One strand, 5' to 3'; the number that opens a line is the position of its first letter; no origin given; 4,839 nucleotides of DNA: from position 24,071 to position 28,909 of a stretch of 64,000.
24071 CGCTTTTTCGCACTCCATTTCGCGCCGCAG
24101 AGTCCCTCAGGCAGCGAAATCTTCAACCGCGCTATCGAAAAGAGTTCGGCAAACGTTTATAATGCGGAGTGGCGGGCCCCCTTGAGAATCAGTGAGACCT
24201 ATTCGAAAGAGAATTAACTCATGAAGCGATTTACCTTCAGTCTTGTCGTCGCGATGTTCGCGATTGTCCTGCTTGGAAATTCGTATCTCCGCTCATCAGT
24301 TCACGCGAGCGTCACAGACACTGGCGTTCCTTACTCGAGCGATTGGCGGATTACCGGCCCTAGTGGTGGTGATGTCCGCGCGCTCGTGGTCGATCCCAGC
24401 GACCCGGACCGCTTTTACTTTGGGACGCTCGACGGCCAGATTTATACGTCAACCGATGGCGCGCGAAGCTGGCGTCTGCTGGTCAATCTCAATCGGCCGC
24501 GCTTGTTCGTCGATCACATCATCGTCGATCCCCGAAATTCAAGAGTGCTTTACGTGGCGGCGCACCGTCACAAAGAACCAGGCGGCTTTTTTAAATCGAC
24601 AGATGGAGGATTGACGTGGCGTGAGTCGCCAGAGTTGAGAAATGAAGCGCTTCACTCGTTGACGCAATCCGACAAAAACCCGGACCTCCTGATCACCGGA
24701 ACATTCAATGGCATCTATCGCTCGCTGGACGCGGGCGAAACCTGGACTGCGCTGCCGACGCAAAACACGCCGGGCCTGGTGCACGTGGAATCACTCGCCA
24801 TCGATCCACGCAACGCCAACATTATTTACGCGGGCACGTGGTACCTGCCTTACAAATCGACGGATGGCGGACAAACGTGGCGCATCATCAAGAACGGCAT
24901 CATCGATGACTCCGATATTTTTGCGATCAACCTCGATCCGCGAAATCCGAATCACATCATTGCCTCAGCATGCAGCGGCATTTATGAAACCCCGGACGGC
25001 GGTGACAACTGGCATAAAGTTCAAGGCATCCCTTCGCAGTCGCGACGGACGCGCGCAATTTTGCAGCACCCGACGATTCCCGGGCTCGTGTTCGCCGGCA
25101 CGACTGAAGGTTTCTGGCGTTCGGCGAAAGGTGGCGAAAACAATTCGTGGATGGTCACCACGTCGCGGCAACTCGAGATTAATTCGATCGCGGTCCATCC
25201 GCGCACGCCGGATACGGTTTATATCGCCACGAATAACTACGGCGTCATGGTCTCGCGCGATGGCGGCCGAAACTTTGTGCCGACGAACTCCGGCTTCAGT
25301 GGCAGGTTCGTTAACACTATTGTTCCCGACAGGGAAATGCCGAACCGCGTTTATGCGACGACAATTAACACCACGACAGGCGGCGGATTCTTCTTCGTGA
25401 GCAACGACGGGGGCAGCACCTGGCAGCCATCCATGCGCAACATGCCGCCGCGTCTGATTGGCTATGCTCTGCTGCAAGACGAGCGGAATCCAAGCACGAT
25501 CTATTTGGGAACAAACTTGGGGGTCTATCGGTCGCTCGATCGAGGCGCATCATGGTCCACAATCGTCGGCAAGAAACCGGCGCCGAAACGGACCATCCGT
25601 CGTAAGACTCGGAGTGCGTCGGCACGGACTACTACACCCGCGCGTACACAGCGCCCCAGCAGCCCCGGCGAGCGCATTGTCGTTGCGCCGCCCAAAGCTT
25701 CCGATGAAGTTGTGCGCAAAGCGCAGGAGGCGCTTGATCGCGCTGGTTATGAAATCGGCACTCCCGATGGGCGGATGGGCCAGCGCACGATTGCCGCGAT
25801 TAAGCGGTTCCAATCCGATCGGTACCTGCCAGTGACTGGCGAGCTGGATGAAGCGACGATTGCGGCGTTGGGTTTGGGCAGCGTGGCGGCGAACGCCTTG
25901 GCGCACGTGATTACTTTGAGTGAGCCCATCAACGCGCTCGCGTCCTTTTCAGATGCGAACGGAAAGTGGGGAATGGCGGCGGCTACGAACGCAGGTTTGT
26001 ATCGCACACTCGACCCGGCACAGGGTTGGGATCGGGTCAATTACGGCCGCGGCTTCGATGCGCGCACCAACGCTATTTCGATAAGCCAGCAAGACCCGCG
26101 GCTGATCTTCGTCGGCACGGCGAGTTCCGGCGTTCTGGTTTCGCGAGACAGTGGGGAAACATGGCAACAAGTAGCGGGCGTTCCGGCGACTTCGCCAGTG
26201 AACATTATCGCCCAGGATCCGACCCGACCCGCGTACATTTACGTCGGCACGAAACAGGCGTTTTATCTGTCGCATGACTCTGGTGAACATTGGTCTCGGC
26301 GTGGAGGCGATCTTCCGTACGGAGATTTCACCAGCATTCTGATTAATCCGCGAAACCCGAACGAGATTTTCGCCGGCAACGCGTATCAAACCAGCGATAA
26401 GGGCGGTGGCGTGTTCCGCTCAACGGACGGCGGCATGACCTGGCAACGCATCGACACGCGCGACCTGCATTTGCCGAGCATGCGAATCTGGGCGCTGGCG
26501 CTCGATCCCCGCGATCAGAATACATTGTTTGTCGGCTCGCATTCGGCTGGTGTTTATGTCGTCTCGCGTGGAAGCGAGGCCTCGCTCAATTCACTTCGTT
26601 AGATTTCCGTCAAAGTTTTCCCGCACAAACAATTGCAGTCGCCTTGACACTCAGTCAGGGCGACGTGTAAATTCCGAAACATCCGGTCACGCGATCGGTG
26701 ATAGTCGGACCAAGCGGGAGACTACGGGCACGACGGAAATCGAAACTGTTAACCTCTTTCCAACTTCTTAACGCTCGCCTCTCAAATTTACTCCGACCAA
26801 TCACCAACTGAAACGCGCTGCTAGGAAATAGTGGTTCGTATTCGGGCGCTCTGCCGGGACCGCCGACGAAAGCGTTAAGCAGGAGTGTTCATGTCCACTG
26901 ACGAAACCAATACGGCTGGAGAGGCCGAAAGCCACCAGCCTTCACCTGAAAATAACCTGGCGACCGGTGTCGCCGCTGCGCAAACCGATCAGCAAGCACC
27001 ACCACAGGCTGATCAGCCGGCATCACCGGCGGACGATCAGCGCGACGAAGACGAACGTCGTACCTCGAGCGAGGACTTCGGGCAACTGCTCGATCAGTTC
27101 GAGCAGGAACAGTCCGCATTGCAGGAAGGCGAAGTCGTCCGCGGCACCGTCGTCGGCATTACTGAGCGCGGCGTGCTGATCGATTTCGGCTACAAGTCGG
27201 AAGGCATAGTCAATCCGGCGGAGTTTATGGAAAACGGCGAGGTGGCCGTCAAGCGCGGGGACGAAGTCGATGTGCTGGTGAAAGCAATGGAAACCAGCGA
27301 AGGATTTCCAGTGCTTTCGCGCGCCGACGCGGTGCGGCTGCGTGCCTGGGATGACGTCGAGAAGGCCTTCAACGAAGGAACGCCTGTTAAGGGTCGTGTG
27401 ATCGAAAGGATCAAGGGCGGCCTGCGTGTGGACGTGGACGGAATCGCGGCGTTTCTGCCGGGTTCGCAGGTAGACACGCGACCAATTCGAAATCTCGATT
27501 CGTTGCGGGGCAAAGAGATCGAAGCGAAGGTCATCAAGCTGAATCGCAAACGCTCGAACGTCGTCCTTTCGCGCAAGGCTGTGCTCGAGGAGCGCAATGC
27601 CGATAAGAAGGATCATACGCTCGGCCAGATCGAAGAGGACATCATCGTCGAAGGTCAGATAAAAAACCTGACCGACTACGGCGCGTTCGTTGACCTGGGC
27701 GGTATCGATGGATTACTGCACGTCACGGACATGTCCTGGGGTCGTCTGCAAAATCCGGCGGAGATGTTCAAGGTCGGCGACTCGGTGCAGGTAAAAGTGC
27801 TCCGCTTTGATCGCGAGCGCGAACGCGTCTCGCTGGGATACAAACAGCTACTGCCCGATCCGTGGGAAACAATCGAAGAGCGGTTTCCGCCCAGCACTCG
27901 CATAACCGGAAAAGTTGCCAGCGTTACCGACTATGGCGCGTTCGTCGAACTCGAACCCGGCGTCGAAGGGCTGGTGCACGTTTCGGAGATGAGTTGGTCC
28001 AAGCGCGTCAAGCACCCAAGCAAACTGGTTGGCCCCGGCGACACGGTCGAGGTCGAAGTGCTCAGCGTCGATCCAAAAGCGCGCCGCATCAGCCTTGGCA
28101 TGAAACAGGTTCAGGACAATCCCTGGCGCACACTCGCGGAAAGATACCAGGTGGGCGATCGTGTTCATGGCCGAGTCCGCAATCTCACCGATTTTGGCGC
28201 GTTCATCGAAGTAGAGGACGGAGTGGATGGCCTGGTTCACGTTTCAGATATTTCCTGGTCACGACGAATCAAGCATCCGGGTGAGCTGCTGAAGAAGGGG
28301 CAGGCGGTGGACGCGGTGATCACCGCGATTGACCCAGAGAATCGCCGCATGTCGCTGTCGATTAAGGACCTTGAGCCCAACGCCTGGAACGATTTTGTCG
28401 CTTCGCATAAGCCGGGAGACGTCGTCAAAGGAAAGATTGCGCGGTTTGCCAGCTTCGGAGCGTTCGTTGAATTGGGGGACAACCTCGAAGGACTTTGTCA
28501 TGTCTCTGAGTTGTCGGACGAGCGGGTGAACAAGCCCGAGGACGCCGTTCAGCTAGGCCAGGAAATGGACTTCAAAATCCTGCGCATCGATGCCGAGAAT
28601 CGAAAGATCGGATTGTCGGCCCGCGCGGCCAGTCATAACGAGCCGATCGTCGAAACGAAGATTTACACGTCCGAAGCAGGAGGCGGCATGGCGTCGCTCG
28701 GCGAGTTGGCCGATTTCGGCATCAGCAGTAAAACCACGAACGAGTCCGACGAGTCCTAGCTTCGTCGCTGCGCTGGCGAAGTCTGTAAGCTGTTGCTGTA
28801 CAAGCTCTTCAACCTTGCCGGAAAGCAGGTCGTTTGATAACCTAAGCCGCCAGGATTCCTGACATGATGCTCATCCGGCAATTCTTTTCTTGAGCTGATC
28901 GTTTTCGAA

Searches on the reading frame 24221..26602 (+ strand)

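Call 73: search_protein_families(library=pfam, proteins=[window:24221-26602:+], max_evalue=0.00001)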
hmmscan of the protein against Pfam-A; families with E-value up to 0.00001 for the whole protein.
window:24221-26602:+ (793 aa): 6 families
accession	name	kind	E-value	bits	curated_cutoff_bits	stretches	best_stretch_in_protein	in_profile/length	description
PF15902.12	Sortilin-Vps10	-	1.9e-38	132.9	33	1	638-747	3-115/446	Sortilin, neurotensin receptor 3,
PF02012.26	BNR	-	3.8e-18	62.9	27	0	732-743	1-12/12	BNR/Asp-box repeat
PF14870.12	PSII_BNR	-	4.3e-18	66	27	1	123-354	40-268/303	Photosynthesis system II assembly factor YCF48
PF01471.23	PG_binding_1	-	1.5e-15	57.5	23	1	495-550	2-57/57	Putative peptidoglycan binding domain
PF19755.4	DUF6242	-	5.3e-07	30.2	29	0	264-348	130-214/217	Domain of unknown function (DUF6242)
PF13088.12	BNR_2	-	9.3e-06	25.6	31.4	0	636-760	82-217/277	BNR repeat-like domain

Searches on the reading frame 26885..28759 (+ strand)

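Call 73: search_protein_families(library=pfam, proteins=[window:26885-28759:+], max_evalue=0.00001)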
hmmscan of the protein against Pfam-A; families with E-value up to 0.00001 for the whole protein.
window:26885-28759:+ (624 aa): 6 families
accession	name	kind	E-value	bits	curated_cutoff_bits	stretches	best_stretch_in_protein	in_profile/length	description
PF00575.29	S1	-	2.1e-100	329.6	22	6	508-580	2-74/74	S1 RNA binding domain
PF23459.1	S1_RRP5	-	3.2e-33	114.6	27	2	422-492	2-71/72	RRP5 S1 domain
PF21710.3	Spt6_S1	-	3.2e-16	59.8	27.5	0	343-400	23-80/91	Spt6, S1/OB domain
PF13509.12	S1_2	-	2.9e-07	30.9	21.8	0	511-544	2-35/61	S1 domain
PF24685.1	OB_RRP5_4th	-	3.5e-07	30.6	31.5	0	277-308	40-71/92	RRP5 OB-fold domain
PF17092.11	PCB_OB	-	6.7e-06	27.3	27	0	342-392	37-97/111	Penicillin-binding protein OB-like domain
